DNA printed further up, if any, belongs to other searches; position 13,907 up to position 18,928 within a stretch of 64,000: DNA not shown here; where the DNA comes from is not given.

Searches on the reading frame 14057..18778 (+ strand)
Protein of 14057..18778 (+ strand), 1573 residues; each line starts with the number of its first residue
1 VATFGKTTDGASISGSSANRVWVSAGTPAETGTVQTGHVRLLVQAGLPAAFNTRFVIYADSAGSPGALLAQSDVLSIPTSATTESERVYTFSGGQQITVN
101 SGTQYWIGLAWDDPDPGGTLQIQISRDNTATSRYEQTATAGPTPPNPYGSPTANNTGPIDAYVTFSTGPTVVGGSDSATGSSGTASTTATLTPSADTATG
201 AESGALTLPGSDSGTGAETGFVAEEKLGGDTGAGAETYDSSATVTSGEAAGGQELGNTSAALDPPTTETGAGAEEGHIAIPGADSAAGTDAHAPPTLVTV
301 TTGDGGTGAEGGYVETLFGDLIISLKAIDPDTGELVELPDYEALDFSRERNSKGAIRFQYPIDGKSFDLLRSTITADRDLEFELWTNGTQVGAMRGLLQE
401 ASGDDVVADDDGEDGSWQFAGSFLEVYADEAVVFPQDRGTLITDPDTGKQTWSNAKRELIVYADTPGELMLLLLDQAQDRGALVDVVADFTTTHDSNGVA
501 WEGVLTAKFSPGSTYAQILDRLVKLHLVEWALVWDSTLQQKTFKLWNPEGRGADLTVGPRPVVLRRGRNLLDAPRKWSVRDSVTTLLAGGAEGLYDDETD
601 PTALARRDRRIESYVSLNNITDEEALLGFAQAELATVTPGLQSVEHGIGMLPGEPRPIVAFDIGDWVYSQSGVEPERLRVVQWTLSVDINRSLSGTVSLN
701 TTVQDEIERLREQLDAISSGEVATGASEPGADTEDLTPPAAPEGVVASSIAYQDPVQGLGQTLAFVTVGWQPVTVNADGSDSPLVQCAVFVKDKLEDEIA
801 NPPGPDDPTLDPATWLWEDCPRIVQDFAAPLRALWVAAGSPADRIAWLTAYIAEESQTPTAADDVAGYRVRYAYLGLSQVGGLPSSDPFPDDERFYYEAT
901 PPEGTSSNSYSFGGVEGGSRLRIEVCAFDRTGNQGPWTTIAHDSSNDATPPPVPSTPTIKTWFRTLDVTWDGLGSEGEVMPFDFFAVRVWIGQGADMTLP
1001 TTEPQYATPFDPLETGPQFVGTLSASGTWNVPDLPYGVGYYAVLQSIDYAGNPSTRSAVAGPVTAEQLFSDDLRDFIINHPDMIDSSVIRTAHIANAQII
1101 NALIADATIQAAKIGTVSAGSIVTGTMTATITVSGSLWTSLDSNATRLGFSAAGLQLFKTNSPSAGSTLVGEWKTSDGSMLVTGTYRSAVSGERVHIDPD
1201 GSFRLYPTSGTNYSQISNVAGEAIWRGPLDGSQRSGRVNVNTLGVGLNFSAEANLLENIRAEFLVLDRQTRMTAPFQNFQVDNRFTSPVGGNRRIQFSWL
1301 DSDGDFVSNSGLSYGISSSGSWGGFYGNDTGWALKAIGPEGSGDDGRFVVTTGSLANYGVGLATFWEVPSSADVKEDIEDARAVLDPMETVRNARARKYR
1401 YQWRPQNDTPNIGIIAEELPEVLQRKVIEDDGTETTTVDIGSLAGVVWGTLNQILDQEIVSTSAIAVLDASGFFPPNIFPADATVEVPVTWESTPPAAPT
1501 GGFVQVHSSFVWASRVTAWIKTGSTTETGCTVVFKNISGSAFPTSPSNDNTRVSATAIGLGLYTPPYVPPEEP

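Call 31: search_protein_families(library=phrogs, proteins=[window:14057-18778:+], max_evalue=0.001)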
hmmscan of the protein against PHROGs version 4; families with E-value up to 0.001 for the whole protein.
window:14057-18778:+ (1573 aa): 1 family
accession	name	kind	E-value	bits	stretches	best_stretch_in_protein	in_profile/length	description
phrog_1330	-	tail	0.00062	18.7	0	1103-1436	1004-1318/1361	tail protein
